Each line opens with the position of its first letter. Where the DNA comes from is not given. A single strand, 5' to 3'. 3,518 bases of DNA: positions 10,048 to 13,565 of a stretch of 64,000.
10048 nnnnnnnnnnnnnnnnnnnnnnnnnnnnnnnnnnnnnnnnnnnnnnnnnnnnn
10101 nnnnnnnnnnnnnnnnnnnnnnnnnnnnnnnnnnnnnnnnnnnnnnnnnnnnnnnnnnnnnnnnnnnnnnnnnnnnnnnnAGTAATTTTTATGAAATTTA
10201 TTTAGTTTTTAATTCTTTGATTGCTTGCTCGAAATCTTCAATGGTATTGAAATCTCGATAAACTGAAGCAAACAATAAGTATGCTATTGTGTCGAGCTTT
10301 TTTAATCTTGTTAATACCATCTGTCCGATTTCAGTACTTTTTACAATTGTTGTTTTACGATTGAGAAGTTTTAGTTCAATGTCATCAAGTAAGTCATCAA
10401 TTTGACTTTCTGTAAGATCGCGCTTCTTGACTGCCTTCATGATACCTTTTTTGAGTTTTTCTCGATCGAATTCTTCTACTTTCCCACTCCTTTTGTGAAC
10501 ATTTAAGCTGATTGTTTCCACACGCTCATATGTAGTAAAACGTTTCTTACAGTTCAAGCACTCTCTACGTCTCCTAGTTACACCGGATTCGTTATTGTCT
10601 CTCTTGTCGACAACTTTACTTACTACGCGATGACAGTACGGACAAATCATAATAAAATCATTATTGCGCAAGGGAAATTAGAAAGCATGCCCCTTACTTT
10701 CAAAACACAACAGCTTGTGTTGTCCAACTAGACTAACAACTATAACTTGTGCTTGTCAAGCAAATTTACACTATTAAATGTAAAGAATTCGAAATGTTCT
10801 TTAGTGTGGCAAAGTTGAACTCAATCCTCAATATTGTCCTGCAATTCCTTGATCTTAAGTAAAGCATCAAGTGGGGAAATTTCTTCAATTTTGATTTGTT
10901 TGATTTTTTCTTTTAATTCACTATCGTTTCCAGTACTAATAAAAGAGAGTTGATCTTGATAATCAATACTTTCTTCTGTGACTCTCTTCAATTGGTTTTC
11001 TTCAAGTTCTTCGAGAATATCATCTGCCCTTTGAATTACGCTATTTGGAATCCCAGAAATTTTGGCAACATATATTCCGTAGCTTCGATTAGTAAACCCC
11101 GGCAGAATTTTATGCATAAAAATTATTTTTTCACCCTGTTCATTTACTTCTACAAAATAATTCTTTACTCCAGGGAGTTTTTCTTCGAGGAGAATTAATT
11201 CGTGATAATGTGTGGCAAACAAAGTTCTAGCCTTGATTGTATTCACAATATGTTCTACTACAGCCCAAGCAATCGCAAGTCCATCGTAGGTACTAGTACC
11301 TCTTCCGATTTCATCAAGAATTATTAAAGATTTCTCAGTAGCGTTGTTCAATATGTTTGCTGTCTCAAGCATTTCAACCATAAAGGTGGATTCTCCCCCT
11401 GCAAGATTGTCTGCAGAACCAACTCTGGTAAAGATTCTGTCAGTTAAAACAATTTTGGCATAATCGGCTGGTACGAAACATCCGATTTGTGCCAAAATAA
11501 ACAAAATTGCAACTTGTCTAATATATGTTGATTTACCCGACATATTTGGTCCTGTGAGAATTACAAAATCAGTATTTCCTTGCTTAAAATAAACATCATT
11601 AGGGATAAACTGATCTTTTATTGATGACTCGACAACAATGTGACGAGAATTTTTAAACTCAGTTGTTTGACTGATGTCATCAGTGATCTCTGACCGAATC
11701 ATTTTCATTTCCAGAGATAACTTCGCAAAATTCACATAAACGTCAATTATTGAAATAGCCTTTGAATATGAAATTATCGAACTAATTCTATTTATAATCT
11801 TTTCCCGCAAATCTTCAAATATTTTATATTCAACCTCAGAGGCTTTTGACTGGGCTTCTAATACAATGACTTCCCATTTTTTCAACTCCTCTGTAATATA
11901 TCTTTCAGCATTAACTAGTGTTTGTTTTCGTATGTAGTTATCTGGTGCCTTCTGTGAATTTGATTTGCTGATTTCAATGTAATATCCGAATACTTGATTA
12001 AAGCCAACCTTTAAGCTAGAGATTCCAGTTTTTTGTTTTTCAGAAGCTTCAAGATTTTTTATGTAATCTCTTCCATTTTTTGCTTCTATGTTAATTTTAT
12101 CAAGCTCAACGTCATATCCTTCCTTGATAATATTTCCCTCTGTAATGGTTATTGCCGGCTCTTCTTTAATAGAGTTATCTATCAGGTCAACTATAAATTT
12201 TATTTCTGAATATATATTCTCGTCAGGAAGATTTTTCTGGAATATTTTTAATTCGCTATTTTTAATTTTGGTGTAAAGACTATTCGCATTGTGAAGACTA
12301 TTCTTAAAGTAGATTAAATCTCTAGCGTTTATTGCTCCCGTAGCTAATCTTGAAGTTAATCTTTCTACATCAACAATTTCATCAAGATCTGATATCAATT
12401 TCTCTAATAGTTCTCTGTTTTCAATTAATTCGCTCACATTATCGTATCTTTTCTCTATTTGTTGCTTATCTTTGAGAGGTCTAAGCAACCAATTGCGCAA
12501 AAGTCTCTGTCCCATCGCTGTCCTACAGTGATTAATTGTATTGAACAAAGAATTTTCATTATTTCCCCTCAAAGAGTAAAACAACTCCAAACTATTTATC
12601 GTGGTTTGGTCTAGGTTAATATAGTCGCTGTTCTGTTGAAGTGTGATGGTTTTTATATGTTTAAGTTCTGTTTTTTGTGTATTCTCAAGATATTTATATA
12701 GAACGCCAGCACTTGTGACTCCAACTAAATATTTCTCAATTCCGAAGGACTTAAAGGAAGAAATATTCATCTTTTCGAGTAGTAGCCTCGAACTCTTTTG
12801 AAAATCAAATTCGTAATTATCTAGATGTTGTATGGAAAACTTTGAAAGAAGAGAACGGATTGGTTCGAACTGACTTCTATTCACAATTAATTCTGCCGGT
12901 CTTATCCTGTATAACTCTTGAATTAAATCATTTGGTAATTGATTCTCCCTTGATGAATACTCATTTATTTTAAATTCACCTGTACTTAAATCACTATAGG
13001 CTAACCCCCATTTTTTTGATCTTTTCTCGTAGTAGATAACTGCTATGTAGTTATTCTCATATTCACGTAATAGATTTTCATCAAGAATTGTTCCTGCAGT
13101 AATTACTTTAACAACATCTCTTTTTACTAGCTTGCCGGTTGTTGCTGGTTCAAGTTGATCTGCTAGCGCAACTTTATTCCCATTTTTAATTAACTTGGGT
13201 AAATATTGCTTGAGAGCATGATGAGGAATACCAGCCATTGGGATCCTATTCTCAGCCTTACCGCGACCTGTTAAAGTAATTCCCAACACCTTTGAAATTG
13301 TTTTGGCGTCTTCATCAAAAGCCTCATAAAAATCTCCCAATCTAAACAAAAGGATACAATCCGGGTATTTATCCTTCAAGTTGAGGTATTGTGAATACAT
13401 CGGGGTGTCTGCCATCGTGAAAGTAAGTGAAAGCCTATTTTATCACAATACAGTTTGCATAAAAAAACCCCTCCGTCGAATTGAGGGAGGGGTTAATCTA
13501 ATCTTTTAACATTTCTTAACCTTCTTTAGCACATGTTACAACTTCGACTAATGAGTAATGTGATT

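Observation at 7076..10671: Three NrdJ paralogs in one NrdR-headed operon, with a translationally coupled unknown ORF and a Nudix-like gene between them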

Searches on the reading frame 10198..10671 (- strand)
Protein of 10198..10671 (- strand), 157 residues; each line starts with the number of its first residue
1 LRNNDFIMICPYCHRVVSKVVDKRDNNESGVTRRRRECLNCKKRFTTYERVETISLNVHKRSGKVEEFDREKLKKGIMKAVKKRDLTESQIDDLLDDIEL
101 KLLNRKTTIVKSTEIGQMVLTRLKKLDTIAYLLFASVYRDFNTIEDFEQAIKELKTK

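Call 4: search_protein_families(library=pfam, proteins=[window:10198-10671:-], max_evalue=0.01)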
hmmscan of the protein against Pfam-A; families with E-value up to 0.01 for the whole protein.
window:10198-10671:- (157 aa): 3 families
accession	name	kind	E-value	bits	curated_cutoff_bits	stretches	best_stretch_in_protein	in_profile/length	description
PF03477.21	ATP-cone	-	3.1e-19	69.7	25.8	1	57-143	2-87/88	ATP cone domain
PF22811.2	Zn_ribbon_NrdR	-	4.3e-16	59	27.2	1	8-49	1-42/42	Transcriptional repressor NrdR-like, N-terminal domain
PF21698.3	Spo16_C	-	0.0047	17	27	1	73-96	8-31/43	Spo16 protein, C-terminal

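Call 5: search_protein_families(library=ncbifam, proteins=[window:10198-10671:-], max_evalue=0.01)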
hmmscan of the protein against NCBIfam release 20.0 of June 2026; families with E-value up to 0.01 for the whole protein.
window:10198-10671:- (157 aa): 7 families
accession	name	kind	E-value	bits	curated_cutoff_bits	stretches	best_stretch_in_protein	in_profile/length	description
TIGR00244.1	TIGR00244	equivalog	9.4e-47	158.8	124.65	1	8-154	1-147/147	transcriptional regulator NrdR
NF006732.0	PRK09263.1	equivalog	4.2e-05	22.2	657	1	56-149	3-92/712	anaerobic ribonucleoside-triphosphate reductase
NF009028.0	PRK12364.1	equivalog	0.00076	17.6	1377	1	57-127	2-76/842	ribonucleoside-diphosphate reductase subunit alpha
NF006126.0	PRK08270.1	equivalog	0.00092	17.5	548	1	57-140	4-86/684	ribonucleoside triphosphate reductase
NF005101.0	PRK06539.1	equivalog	0.0014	16.7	988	1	55-141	2-92/822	ribonucleoside-diphosphate reductase subunit alpha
NF005497.0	PRK07111.1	equivalog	0.0028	16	764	1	56-139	3-88/746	anaerobic ribonucleoside triphosphate reductase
NF005010.0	PRK06406.1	subfamily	0.0077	14.5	1125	1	57-138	6-88/771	vitamin B12-dependent ribonucleotide reductase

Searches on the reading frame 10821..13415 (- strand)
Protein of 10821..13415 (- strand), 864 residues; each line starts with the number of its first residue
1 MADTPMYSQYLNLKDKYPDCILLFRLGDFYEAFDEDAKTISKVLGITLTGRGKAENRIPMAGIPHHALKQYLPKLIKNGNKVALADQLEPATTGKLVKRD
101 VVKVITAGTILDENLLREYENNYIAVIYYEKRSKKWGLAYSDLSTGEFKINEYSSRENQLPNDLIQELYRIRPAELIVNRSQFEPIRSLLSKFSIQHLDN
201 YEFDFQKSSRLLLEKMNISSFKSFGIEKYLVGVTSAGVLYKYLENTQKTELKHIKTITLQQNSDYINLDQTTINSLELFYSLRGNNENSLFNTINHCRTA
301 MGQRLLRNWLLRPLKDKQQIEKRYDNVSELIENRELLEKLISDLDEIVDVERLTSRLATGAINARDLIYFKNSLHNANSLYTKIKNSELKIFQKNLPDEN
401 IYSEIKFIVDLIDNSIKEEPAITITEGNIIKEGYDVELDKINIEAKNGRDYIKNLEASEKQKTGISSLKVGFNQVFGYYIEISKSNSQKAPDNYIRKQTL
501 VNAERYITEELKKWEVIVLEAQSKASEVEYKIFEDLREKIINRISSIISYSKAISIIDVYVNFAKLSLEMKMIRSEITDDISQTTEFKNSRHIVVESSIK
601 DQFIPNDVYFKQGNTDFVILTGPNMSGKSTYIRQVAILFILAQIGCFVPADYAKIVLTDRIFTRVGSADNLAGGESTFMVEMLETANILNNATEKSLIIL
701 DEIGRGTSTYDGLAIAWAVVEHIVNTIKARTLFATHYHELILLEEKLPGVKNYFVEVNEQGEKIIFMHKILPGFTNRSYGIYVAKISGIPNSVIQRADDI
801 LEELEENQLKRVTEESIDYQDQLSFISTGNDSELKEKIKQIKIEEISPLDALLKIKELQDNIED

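Call 4: search_protein_families(library=pfam, proteins=[window:10821-13415:-], max_evalue=0.01)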
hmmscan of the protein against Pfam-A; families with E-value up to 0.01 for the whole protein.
window:10821-13415:- (864 aa): 5 families
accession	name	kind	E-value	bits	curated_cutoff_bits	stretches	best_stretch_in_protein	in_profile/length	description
PF00488.27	MutS_V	-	2e-86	289.2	30.2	1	618-805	1-188/188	MutS domain V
PF05192.23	MutS_III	-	1.7e-46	159.5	34.1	1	271-564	1-194/194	MutS domain III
PF01624.25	MutS_I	-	2.3e-39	134.6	20.6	1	4-113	1-112/113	MutS domain I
PF05190.23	MutS_IV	-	4.9e-28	97.7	22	1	433-523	1-91/92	MutS family domain IV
PF05188.22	MutS_II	-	1.6e-19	71.1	25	1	122-255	1-133/133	MutS domain II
